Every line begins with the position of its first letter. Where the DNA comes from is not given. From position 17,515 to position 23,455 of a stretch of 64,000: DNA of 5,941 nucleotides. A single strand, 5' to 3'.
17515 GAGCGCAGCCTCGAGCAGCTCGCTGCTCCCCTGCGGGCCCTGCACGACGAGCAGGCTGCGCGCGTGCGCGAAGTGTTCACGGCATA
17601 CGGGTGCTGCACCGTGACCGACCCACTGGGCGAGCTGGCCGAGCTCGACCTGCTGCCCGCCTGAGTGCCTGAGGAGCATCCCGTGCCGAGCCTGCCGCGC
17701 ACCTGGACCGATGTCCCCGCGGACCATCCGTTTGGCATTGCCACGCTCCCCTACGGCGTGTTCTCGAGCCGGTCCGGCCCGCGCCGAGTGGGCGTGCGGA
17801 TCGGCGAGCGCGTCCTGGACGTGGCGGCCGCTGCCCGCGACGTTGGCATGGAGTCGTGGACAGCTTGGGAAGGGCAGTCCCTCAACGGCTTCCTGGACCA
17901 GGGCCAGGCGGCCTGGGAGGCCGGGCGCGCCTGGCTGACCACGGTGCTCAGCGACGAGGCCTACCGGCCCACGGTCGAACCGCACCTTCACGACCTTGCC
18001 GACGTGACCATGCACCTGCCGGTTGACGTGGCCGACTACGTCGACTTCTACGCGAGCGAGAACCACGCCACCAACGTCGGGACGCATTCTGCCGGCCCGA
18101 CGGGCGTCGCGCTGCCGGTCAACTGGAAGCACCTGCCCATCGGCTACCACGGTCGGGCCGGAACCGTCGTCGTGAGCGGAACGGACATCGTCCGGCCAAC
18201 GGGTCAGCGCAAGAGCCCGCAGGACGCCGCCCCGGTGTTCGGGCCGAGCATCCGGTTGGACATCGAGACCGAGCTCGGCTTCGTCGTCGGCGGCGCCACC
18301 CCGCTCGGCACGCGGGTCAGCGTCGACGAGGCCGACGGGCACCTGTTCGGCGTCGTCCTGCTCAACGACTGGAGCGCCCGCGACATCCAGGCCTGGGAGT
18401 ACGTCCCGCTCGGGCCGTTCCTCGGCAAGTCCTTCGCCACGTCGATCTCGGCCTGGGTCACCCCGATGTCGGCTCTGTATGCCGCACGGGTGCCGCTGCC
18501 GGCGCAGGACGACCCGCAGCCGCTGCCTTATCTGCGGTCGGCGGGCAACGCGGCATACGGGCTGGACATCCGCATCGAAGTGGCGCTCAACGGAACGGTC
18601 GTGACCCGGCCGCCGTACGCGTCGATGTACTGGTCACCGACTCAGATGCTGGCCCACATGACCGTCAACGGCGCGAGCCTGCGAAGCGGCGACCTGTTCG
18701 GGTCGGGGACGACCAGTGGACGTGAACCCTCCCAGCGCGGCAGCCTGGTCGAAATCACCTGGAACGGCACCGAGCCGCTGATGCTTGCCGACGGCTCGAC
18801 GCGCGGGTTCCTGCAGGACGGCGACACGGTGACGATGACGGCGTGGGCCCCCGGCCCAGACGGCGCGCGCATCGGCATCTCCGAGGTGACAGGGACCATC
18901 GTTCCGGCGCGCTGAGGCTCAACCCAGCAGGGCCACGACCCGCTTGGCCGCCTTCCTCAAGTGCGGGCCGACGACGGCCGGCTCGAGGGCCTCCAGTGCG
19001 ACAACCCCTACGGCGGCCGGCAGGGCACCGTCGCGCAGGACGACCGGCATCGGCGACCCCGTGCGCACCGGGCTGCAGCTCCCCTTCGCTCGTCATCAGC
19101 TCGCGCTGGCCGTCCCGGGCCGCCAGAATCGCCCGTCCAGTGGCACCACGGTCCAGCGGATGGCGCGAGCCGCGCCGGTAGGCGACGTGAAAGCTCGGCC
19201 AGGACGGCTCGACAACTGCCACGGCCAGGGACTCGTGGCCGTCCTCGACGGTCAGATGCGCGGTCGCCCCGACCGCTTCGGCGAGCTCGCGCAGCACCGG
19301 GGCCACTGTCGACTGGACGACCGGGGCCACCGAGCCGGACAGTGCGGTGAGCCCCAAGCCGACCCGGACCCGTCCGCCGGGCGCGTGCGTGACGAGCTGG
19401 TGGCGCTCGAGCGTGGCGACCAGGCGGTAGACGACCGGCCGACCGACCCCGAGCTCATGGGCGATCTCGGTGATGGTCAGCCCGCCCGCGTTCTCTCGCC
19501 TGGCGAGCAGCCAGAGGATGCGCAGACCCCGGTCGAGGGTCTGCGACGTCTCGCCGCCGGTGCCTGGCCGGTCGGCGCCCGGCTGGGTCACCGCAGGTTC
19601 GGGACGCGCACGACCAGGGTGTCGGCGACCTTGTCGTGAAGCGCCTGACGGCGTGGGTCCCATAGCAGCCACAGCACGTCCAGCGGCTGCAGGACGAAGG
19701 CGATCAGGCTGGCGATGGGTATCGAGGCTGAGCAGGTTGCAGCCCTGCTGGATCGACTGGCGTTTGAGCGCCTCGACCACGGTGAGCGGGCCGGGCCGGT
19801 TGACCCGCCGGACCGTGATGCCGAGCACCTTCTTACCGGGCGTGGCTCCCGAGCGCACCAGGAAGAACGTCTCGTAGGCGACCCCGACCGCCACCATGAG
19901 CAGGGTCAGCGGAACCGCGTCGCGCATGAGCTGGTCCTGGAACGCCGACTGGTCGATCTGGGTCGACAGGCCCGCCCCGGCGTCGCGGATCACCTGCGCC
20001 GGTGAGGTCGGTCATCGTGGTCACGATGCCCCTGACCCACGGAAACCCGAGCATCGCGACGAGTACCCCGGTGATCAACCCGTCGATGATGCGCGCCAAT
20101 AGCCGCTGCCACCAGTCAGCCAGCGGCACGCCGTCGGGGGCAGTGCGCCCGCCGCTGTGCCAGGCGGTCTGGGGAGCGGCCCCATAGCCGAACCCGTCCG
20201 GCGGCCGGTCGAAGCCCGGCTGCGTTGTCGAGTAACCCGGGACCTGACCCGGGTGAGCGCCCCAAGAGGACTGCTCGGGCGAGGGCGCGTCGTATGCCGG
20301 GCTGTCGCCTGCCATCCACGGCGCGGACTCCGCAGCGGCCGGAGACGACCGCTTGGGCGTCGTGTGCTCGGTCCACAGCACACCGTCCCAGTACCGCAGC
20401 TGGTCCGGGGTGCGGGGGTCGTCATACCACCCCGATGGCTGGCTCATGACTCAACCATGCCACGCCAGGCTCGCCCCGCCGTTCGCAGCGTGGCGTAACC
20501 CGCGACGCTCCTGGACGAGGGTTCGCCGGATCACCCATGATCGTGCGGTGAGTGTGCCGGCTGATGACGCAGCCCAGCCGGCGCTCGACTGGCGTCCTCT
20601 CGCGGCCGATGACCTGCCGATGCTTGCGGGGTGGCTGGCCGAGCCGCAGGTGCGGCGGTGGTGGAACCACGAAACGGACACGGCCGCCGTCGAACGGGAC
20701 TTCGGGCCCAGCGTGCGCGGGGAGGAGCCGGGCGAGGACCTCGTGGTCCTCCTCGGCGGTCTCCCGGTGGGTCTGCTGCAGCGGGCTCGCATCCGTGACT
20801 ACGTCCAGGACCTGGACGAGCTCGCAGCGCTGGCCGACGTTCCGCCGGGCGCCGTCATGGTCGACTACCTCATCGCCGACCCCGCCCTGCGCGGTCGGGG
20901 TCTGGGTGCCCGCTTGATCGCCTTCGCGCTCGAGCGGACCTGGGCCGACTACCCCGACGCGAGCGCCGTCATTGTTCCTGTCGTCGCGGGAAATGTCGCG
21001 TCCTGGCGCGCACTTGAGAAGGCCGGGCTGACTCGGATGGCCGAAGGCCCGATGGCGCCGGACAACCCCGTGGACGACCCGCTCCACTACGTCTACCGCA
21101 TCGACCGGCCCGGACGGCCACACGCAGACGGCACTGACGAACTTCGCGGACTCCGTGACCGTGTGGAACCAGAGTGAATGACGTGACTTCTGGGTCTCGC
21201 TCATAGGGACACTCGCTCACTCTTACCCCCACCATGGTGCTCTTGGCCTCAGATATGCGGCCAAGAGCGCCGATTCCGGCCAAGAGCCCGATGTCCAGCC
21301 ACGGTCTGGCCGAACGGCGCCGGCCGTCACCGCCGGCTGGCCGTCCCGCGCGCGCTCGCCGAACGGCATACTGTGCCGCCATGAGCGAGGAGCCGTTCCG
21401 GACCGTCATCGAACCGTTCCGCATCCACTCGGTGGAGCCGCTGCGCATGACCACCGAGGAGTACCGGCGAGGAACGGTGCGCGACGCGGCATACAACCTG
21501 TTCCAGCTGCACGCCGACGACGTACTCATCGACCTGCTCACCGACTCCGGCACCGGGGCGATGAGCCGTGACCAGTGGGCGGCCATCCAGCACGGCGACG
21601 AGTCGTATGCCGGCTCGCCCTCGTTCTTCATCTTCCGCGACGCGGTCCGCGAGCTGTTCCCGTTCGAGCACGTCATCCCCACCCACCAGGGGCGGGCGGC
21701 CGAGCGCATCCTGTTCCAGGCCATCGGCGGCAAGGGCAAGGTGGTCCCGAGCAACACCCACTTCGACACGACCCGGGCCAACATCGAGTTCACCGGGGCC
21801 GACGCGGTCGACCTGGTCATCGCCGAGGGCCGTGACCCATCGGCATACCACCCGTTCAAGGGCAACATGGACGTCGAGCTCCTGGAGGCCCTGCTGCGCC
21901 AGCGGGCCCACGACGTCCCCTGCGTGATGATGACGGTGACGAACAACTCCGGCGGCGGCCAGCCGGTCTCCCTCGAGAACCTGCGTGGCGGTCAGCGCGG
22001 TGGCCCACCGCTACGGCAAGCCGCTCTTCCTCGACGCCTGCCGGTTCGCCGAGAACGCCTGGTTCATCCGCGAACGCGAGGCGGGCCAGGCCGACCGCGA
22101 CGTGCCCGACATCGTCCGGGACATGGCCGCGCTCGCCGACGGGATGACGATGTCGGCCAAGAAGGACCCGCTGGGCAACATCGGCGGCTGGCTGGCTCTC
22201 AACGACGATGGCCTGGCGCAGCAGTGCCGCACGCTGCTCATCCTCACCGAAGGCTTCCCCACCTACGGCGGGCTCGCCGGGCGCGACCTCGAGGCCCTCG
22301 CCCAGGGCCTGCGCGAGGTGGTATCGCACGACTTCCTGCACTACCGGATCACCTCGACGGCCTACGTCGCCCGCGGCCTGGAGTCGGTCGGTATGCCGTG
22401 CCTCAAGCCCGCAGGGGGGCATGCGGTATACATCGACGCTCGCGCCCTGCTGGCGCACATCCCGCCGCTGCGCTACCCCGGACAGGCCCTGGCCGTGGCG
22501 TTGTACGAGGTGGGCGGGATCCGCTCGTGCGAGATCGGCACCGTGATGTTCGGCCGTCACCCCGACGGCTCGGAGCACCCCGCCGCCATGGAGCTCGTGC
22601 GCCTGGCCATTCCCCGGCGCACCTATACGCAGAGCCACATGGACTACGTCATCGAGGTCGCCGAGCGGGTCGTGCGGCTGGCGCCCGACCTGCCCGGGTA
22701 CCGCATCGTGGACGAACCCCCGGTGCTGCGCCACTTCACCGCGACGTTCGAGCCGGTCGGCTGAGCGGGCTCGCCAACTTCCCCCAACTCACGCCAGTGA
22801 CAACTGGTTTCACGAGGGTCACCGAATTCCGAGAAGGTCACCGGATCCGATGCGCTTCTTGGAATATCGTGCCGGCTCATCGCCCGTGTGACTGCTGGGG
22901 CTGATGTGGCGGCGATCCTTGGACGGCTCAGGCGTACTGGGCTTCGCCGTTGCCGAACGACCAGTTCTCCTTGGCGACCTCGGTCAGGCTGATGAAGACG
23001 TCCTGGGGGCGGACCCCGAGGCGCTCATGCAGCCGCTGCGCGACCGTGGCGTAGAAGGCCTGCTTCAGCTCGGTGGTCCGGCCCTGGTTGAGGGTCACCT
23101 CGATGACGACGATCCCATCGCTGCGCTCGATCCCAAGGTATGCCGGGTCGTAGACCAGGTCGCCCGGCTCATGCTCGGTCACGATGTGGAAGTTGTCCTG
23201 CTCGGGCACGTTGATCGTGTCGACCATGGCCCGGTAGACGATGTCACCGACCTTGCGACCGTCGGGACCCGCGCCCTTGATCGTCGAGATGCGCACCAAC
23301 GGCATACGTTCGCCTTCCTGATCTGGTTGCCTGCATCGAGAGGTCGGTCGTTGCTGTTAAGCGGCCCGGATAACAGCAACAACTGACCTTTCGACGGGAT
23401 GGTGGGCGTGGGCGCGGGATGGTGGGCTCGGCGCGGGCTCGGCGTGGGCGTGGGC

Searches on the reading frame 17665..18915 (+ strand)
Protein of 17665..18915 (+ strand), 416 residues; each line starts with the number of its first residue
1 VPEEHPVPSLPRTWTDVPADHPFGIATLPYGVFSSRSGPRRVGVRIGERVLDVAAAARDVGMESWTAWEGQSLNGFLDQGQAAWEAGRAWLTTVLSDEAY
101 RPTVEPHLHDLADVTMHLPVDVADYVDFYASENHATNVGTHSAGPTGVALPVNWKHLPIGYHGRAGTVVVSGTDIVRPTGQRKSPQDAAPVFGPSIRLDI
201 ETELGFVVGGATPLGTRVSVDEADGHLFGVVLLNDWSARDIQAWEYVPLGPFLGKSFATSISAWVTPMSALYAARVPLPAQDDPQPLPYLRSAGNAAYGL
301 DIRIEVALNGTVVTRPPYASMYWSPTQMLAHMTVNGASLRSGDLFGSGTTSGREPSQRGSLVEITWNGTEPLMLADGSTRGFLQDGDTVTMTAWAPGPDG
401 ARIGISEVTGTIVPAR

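Call 8: search_protein_families(library=ncbifam, proteins=[window:17665-18915:+])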
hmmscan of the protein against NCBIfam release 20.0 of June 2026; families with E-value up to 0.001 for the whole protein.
window:17665-18915:+ (416 aa): 1 family
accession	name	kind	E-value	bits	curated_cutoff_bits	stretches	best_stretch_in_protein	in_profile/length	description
TIGR01266.1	fum_ac_acetase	equivalog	3e-131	438.2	375.3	1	14-415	2-419/420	fumarylacetoacetase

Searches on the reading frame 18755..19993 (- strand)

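Call 21: search_protein_families(library=pfam, proteins=[window:18755-19993:-])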
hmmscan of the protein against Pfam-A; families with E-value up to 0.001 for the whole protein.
window:18755-19993:- (412 aa): 9 families
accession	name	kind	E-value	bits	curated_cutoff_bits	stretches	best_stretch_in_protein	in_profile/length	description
PF09339.16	HTH_IclR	-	1.3e-11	44.5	22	1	152-203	1-50/52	IclR helix-turn-helix domain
PF06271.18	RDD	-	1.7e-08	35.3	24.1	1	27-80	48-100/137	RDD family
PF01614.24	IclR_C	-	6.4e-08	32.8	24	1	228-295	11-77/174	Bacterial transcriptional regulator IclR C-terminal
PF02082.26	Rrf2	-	6.1e-07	30.1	30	1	150-211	2-63/132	Iron-dependent Transcriptional regulator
PF12802.13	MarR_2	-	2.5e-05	24.8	27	1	158-205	9-54/61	MarR family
PF13551.12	HTH_29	-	0.00017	22.1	28.1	1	158-199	1-40/64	Winged helix-turn helix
PF01047.28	MarR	-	0.00072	19.8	24.6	0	159-202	8-48/59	MarR family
PF13384.12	HTH_23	-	0.00075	19.7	24.6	0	157-195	6-41/50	Homeodomain-like domain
PF01978.25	TrmB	-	0.00087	19.5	25.6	0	169-206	20-57/68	Sugar-specific transcriptional regulator TrmB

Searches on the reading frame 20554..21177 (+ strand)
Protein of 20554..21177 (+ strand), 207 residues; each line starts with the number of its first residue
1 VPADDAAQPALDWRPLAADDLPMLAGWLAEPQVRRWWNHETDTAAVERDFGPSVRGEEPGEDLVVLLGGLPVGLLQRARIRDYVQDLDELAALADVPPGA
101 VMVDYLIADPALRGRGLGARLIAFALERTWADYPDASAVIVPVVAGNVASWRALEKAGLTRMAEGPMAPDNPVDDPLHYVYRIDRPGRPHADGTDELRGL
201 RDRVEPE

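Call 21: search_protein_families(library=pfam, proteins=[window:20554-21177:+])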
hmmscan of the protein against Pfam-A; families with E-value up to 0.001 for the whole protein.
window:20554-21177:+ (207 aa): 3 families
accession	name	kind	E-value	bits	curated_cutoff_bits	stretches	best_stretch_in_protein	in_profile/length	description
PF13523.12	Acetyltransf_8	-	1.5e-21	77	27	1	18-164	3-142/145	Acetyltransferase (GNAT) domain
PF13302.13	Acetyltransf_3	-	5e-11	43.9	25.4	1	14-160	5-138/138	Acetyltransferase (GNAT) domain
PF00583.31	Acetyltransf_1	-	2.6e-05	24.9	20.7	1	50-158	27-115/116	Acetyltransferase (GNAT) family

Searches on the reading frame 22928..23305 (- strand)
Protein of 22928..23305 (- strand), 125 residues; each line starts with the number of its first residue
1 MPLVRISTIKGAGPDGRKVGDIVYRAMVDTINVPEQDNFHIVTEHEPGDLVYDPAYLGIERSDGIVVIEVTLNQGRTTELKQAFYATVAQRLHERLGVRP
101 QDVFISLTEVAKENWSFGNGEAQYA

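Call 21: search_protein_families(library=pfam, proteins=[window:22928-23305:-])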
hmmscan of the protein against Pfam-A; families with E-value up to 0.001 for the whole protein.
window:22928-23305:- (125 aa): 2 families
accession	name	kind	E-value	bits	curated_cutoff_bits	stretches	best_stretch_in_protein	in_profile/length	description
PF14552.11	Tautomerase_2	-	3.4e-35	120.5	28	1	37-118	1-82/82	Tautomerase enzyme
PF01361.26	Tautomerase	-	1.6e-12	47.6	22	2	67-118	2-53/60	Tautomerase enzyme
